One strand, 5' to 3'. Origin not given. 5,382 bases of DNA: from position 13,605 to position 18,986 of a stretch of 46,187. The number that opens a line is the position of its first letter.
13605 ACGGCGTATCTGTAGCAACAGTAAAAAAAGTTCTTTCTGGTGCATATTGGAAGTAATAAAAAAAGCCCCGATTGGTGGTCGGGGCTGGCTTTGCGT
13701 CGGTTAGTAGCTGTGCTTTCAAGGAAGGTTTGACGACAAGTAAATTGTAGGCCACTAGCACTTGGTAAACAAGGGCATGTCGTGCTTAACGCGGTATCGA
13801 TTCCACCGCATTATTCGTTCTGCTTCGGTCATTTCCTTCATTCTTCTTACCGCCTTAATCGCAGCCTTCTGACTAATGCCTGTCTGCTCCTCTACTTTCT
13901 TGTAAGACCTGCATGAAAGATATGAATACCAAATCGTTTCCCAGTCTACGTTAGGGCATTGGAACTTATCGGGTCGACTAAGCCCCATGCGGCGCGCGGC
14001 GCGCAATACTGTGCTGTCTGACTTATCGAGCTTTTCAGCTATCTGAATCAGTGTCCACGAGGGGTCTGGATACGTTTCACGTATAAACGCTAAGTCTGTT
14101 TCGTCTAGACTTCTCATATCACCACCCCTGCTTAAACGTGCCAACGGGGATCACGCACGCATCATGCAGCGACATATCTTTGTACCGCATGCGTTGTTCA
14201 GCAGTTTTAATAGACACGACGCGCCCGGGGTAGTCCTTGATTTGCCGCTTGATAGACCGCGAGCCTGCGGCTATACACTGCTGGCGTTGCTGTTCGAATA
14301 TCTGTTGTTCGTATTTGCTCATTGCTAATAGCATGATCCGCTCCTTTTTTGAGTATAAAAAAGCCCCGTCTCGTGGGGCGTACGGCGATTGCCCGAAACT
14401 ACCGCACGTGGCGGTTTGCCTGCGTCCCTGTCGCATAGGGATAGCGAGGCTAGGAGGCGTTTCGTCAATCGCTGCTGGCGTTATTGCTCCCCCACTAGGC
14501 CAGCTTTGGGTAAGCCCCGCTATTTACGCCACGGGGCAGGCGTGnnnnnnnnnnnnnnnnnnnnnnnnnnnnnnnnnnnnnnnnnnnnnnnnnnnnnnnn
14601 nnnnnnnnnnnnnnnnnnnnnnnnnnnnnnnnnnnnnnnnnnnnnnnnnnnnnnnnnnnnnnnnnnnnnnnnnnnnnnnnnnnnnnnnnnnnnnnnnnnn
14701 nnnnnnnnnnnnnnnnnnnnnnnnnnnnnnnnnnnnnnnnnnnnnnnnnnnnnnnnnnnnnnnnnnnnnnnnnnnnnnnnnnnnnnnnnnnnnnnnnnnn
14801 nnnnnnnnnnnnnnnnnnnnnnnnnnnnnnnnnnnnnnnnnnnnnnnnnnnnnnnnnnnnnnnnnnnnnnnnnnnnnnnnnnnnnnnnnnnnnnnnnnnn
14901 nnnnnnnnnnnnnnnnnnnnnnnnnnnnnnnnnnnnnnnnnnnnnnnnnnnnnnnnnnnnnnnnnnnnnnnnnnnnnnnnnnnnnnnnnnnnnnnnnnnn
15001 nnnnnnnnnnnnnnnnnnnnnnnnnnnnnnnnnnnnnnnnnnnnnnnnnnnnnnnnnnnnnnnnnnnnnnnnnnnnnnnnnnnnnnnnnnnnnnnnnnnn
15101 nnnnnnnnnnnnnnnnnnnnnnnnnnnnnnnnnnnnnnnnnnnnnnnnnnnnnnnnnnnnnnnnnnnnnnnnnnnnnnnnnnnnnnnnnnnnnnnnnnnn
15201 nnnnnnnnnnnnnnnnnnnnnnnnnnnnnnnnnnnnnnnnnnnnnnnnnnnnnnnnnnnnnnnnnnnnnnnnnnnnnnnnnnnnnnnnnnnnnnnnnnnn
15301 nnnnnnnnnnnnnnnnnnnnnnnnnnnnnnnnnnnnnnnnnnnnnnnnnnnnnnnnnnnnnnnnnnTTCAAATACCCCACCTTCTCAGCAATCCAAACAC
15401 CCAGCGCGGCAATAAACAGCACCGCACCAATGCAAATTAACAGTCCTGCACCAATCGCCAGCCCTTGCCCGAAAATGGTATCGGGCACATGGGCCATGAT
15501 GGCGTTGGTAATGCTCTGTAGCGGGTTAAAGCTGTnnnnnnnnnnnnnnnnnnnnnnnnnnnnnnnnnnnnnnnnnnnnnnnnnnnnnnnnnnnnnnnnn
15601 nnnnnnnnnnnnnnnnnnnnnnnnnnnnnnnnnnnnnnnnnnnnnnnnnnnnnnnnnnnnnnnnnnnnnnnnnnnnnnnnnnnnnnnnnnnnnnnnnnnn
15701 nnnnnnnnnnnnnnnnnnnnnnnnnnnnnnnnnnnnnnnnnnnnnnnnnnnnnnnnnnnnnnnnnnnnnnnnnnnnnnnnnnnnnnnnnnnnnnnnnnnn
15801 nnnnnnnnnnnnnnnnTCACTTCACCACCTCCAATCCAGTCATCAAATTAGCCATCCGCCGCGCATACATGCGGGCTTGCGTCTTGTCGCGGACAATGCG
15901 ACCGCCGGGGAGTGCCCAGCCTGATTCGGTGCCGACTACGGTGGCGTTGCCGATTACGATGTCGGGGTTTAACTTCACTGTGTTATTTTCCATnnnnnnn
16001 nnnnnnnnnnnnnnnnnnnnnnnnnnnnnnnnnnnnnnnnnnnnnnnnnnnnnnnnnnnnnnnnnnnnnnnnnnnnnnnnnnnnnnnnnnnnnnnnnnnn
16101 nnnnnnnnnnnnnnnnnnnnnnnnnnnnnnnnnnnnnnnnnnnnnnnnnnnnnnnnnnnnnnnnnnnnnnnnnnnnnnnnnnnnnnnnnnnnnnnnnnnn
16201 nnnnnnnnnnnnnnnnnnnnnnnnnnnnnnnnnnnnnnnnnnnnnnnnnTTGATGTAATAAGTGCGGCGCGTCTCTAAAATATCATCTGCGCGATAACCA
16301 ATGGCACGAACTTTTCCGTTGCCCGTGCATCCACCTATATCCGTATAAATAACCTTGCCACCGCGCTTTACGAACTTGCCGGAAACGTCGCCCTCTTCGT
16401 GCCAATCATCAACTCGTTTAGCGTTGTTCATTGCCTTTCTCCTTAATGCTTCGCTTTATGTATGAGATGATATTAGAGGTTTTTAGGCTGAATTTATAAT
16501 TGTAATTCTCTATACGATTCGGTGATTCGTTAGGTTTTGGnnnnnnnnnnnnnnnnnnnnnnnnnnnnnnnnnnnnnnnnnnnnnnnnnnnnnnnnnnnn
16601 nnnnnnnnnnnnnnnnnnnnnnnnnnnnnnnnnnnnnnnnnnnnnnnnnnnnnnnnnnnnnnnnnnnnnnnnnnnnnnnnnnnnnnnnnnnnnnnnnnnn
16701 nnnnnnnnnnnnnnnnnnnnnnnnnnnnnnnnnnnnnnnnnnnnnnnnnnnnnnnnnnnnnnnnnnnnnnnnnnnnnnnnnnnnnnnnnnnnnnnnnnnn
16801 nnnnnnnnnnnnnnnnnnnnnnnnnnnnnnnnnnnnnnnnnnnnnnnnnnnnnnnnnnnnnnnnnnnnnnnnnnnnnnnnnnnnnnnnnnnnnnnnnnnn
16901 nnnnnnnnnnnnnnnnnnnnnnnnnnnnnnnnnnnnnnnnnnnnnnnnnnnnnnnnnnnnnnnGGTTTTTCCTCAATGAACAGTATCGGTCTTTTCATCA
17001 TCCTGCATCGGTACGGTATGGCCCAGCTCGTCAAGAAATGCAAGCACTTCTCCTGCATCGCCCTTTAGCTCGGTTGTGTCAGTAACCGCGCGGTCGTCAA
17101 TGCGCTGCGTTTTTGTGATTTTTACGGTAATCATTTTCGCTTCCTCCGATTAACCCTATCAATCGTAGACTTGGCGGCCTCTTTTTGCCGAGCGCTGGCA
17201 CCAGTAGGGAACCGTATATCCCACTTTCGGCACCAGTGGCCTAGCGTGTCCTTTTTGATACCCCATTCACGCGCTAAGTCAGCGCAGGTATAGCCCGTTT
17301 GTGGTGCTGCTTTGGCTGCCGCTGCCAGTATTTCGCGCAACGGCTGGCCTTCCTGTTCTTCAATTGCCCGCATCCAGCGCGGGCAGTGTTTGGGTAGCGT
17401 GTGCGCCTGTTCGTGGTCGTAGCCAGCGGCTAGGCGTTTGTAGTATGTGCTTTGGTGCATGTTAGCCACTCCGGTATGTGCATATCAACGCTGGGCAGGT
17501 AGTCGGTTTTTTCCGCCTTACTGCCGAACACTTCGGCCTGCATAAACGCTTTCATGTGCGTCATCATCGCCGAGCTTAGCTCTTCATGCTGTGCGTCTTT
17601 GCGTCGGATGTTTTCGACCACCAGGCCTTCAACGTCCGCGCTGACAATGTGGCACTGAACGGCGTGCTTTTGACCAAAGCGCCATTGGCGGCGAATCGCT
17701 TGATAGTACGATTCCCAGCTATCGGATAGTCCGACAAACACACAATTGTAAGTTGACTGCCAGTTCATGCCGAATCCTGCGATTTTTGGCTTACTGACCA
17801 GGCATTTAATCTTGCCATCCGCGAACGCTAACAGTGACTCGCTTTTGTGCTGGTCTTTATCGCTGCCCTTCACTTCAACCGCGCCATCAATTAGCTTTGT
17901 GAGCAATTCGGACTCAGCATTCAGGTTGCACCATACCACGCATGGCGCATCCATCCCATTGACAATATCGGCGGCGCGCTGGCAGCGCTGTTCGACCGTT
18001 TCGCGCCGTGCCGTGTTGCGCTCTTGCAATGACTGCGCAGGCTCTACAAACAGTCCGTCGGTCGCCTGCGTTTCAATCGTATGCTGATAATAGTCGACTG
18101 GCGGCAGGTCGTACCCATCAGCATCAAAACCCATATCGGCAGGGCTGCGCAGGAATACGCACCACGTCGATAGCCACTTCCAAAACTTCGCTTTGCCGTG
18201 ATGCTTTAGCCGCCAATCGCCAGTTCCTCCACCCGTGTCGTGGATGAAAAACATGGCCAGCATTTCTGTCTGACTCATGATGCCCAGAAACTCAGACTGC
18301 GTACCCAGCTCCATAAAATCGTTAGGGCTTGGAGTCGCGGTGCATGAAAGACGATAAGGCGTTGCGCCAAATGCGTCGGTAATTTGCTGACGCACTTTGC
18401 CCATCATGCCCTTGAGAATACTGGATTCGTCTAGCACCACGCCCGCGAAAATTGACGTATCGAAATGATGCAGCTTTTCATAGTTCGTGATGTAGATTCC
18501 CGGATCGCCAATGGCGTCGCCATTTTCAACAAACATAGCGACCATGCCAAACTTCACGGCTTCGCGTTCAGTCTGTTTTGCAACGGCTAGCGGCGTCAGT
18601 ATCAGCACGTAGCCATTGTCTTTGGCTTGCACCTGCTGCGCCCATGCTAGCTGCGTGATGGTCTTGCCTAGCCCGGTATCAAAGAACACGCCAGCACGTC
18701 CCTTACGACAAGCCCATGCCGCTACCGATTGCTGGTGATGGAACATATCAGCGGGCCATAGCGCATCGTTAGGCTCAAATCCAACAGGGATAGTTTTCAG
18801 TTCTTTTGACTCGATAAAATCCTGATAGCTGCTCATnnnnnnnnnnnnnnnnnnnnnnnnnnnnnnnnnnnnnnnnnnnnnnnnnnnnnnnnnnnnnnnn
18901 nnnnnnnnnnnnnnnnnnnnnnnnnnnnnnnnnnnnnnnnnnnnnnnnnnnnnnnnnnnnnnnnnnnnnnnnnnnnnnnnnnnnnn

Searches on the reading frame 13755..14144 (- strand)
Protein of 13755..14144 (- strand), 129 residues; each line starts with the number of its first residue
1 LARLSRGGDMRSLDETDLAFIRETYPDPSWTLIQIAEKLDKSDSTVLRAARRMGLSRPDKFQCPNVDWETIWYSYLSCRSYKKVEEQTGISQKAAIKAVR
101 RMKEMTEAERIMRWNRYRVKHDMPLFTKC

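Call 20: search_protein_families(library=phrogs, proteins=[window:13755-14144:-], max_evalue=0.001)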
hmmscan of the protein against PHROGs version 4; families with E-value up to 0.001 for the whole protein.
window:13755-14144:- (129 aa): 0 families

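Call 32: search_protein_families(library=pfam, proteins=[window:13755-14144:-], max_evalue=0.01)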
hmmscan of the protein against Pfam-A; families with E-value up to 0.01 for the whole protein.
window:13755-14144:- (129 aa): 4 families
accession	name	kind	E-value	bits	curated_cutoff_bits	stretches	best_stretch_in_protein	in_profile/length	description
PF13412.12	HTH_24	-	0.0002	21.3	21.9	0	14-53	2-41/48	Winged helix-turn-helix DNA-binding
PF13404.12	HTH_AsnC-type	-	0.00053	20.2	27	0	13-53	1-41/42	AsnC-type helix-turn-helix domain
PF08281.18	Sigma70_r4_2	-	0.0045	17.1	25.7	0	72-101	20-49/54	Sigma-70, region 4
PF04545.22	Sigma70_r4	-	0.0077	16.2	24.1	0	10-46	2-37/50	Sigma-70, region 4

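Call 44: find_homologous_proteins(query=window:13755-14144:-)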
Query window:13755-14144:- (129 aa): 2 proteins with E <= 0.001 among 11 candidates.
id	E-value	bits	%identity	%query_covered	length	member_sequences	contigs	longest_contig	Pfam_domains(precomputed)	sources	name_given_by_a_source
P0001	9.0e-75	266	99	93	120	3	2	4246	-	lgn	-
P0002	2.5e-57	210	73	93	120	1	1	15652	-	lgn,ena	-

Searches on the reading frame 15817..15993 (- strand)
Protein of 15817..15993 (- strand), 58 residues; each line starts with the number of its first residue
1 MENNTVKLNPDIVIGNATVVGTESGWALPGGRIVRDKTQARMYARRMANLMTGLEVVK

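Call 61: search_protein_families(library=phrogs, proteins=[window:15817-15993:-], max_evalue=0.001)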
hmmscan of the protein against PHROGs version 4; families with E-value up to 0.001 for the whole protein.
window:15817-15993:- (58 aa): 1 family
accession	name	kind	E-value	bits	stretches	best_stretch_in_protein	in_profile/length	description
phrog_1998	-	unknown function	3.9e-05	24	1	11-51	7-49/54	-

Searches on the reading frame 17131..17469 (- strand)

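Call 20: search_protein_families(library=phrogs, proteins=[window:17131-17469:-], max_evalue=0.001)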
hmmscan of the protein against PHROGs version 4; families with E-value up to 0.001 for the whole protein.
window:17131-17469:- (112 aa): 0 families

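Call 32: search_protein_families(library=pfam, proteins=[window:17131-17469:-], max_evalue=0.01)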
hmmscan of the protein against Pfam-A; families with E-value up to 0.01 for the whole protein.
window:17131-17469:- (112 aa): 3 families
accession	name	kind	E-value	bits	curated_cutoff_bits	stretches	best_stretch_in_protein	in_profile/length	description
PF01527.26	HTH_Tnp_1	-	0.00014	22.4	24.1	1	49-100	13-61/75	Transposase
PF13384.12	HTH_23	-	0.0026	18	24.6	0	49-83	8-41/50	Homeodomain-like domain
PF13518.12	HTH_28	-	0.0043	17.5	25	0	57-84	11-37/52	Helix-turn-helix domain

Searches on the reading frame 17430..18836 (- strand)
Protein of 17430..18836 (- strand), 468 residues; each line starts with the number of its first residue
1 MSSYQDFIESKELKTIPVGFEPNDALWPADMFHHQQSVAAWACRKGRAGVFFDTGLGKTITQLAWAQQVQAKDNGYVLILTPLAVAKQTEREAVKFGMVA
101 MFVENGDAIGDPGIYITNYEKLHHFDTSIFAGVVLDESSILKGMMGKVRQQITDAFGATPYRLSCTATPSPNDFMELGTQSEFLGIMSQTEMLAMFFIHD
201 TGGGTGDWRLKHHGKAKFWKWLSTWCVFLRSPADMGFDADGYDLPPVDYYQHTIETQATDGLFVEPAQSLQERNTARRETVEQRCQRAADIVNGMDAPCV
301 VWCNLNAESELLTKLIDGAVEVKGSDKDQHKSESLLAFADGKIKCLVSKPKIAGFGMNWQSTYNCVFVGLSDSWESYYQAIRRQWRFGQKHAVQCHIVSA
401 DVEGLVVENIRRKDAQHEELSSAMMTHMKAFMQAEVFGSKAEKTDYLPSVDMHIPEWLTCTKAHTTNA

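Call 7: search_protein_families(library=phrogs, proteins=[window:17430-18836:-], max_evalue=0.00001)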
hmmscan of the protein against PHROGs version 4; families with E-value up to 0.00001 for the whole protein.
window:17430-18836:- (468 aa): 3 families
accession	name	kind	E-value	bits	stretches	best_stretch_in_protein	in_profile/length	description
phrog_62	-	DNA, RNA and nucleotide metabolism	1.8e-60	205.8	1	28-440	694-1148/1881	DNA helicase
phrog_16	-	DNA, RNA and nucleotide metabolism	2.2e-34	119.9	1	30-433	272-629/986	DNA helicase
phrog_11354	-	unknown function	2e-11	44.6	1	332-429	13-113/116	-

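Call 58: find_related_loci(query=window:17430-18836:-, collection=viral_contigs, flank=4000)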
Query window:17430-18836:- (468 aa) in viral_contigs; peptide patterns used: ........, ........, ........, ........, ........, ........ (x = any residue, [..] = any of these).
5 stretches matched a pattern; 5 encode a relative of the query (tblastn E <= 1e-3); 5 distinct loci.
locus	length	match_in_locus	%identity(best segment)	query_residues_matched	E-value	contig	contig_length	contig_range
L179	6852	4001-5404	97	1-468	0e+0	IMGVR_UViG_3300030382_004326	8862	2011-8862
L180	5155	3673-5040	78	3-458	0e+0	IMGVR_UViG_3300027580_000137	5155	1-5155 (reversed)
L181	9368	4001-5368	70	4-458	0e+0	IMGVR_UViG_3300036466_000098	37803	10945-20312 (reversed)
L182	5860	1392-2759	70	4-458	0e+0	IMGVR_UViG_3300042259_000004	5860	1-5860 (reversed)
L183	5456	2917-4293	68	4-461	0e+0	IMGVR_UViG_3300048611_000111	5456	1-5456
